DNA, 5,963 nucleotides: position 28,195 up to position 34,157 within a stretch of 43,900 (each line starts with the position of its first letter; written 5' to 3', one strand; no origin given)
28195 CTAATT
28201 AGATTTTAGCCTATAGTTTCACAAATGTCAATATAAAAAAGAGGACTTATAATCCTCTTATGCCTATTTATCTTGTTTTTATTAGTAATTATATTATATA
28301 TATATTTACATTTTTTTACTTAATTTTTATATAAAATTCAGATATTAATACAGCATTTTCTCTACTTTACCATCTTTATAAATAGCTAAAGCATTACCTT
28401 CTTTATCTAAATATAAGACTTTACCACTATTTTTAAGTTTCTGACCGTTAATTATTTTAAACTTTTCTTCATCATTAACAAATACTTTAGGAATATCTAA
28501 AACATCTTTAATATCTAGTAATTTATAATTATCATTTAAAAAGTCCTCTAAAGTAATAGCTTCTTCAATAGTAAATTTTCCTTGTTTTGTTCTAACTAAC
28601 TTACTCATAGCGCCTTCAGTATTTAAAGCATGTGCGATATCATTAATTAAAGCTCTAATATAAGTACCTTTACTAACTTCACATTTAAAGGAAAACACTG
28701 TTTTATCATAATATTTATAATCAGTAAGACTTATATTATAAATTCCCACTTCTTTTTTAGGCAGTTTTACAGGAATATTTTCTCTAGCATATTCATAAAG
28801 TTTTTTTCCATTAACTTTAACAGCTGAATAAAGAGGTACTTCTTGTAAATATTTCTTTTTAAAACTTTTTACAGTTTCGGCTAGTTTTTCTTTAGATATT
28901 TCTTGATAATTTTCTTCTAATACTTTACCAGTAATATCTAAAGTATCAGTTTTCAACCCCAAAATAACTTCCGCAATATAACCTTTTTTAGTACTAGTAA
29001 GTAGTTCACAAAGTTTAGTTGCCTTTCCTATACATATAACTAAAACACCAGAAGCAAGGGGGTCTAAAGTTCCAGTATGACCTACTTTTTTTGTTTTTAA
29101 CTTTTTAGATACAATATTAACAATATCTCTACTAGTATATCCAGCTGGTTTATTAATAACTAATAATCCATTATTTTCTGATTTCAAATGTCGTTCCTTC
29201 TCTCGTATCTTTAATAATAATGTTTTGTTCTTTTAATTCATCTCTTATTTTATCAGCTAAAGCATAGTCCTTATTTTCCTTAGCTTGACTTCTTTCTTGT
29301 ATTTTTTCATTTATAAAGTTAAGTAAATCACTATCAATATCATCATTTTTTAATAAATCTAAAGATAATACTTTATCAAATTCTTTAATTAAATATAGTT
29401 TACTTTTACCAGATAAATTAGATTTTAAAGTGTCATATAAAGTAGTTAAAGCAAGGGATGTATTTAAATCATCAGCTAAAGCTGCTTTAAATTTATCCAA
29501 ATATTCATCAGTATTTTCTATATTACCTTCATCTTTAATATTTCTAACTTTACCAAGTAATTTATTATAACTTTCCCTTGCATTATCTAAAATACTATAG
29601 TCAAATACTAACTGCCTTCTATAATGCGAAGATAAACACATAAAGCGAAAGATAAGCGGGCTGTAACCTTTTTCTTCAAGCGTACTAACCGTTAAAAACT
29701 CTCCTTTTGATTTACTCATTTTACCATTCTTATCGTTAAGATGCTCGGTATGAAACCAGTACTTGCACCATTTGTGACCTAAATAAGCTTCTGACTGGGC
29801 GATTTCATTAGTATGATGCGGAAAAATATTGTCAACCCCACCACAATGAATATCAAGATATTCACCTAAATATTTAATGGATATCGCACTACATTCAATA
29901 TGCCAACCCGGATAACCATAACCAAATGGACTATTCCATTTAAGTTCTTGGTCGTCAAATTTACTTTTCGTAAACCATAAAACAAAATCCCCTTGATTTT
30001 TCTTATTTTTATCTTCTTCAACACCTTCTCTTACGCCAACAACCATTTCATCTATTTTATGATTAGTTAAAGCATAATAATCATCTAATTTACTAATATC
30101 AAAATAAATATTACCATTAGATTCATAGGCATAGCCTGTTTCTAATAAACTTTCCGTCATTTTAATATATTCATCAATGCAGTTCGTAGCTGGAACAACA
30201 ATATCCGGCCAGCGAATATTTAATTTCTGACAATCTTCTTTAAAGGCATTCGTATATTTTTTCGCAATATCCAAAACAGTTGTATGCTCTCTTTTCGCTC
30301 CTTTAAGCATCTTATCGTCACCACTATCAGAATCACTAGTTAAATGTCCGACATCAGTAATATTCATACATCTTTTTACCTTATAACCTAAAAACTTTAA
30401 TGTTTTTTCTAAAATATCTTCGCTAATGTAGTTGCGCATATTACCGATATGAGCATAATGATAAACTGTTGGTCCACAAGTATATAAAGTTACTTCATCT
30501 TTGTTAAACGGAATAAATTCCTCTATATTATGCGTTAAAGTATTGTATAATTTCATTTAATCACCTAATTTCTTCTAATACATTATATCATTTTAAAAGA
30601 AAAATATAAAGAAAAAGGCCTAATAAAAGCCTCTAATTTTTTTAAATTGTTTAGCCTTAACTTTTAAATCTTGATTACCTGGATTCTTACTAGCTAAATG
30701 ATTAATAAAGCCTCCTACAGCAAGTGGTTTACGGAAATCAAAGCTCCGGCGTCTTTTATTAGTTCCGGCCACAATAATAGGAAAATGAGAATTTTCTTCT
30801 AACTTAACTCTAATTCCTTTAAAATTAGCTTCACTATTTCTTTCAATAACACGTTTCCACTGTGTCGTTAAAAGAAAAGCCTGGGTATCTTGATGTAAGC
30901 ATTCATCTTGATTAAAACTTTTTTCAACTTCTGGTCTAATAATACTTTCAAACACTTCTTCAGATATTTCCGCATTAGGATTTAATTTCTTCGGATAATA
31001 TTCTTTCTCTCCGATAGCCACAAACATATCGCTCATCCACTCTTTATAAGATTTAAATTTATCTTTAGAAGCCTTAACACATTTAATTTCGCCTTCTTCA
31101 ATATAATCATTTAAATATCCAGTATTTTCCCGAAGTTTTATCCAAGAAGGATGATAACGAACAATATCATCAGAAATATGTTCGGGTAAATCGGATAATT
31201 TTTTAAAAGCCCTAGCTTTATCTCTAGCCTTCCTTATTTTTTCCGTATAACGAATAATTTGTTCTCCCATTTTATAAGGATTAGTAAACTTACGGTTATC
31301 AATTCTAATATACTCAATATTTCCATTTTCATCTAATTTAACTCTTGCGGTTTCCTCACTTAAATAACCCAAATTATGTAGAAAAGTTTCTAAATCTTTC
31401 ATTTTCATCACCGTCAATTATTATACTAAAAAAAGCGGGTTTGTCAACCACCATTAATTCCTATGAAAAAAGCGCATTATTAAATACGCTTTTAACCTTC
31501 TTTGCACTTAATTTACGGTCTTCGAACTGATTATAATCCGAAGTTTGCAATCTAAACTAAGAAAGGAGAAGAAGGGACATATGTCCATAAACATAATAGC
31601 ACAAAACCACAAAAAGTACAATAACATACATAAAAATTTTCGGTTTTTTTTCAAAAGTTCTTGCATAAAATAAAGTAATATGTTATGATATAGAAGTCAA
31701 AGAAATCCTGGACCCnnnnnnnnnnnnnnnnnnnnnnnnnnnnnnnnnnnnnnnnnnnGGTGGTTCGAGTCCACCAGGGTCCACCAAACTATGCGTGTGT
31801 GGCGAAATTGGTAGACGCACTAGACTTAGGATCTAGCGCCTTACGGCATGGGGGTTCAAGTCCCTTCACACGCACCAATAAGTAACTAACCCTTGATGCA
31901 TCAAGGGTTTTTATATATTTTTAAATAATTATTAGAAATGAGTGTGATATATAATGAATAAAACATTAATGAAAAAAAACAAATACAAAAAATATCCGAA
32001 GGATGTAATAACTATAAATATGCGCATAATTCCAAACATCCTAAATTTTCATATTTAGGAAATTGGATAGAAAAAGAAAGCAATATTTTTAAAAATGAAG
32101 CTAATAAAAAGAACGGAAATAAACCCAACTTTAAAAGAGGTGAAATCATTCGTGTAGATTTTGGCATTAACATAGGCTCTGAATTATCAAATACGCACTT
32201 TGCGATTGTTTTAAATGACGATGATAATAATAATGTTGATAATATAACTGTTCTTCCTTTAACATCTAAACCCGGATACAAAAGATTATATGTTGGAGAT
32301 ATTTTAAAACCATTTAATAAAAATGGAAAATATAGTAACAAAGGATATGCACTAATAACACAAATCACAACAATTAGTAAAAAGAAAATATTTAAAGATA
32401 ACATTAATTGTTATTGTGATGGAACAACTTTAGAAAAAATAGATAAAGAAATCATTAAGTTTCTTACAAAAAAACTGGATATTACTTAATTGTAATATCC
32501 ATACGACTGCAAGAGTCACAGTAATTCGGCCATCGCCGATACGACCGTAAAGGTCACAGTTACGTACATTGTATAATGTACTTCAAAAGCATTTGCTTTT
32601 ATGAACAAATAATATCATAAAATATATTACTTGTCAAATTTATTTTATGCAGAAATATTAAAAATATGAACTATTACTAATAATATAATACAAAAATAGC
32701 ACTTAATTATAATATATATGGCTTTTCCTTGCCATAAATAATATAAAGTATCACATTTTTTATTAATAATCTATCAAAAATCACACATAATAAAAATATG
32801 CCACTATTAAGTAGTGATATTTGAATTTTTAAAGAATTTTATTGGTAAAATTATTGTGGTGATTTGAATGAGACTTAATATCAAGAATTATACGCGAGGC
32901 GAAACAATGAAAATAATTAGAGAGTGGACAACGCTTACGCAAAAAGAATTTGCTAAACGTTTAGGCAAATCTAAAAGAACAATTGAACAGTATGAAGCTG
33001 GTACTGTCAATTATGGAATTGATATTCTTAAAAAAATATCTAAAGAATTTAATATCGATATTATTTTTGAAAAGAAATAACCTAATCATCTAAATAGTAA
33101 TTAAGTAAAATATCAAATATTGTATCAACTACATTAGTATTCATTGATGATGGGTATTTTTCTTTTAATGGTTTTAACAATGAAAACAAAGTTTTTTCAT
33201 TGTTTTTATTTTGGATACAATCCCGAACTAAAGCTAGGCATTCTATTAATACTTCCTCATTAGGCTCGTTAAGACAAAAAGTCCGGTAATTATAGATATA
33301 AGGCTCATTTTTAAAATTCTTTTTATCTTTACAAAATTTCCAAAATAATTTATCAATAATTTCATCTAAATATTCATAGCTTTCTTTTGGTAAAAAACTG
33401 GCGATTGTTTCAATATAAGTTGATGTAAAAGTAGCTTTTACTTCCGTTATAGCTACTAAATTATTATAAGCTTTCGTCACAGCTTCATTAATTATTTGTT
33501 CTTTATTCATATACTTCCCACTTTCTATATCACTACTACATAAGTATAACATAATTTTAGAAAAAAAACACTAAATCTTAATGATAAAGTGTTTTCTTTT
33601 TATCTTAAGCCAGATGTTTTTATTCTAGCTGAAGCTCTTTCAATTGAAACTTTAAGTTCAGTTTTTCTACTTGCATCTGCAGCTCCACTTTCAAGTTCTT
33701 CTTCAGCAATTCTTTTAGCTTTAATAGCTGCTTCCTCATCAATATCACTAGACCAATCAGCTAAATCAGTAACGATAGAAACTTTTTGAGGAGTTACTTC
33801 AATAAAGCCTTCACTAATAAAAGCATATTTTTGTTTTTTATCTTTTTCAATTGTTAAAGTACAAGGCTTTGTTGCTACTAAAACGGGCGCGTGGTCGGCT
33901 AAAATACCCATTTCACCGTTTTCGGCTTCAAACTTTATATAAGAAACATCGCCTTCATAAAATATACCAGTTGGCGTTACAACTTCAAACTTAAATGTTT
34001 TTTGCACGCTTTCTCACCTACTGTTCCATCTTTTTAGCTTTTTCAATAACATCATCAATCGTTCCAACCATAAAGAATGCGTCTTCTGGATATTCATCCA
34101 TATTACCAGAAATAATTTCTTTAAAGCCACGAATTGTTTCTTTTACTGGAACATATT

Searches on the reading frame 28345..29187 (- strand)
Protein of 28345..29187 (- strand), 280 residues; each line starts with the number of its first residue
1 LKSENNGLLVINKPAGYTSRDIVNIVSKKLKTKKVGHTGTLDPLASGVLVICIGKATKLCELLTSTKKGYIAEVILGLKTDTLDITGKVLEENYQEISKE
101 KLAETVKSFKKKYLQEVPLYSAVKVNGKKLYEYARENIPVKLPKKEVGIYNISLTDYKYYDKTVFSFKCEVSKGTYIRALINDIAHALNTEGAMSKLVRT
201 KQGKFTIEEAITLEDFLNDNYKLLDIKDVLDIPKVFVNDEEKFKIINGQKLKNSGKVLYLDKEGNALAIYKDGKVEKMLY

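Call 69: search_protein_families(library=pfam, proteins=[window:28345-29187:-], max_evalue=0.000001)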
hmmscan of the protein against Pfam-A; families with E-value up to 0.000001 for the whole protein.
window:28345-29187:- (280 aa): 2 families
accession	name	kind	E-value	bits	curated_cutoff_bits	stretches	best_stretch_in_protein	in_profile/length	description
PF01509.24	TruB_N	-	5.3e-51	173.4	27.3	1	28-177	2-149/149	TruB family pseudouridylate synthase (N terminal domain)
PF16198.10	TruB_C_2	-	1.1e-07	32.3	29.3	1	178-218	1-41/66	tRNA pseudouridylate synthase B C-terminal domain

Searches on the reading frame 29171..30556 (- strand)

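Call 69: search_protein_families(library=pfam, proteins=[window:29171-30556:-], max_evalue=0.000001)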
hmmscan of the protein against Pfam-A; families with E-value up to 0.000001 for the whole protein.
window:29171-30556:- (461 aa): 3 families
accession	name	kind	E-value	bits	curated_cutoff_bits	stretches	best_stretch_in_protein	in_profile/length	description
PF01406.26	tRNA-synt_1e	-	3e-92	309.7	27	1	16-327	4-300/301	tRNA synthetases class I (C) catalytic domain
PF09334.17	tRNA-synt_1g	-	6.8e-09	35.4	20.1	0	34-154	13-124/391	tRNA synthetases class I (M)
PF01921.24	tRNA-synt_1f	-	3.7e-07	29.8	27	0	273-338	275-340/360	tRNA synthetases class I (K)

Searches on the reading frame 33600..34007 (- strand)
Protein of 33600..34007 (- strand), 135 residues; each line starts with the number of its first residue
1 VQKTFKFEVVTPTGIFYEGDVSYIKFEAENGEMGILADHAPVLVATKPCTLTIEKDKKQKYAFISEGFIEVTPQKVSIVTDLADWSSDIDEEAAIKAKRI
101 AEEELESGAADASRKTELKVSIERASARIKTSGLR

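Call 70: search_protein_families(library=pfam, proteins=[window:33600-34007:-], max_evalue=0.000001)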
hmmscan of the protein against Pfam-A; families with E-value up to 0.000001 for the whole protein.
window:33600-34007:- (135 aa): 1 family
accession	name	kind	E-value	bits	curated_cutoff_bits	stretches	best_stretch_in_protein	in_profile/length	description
PF02823.21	ATP-synt_DE_N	-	7.8e-24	83.9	27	1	5-82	1-79/80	ATP synthase, Delta/Epsilon chain, beta-sandwich domain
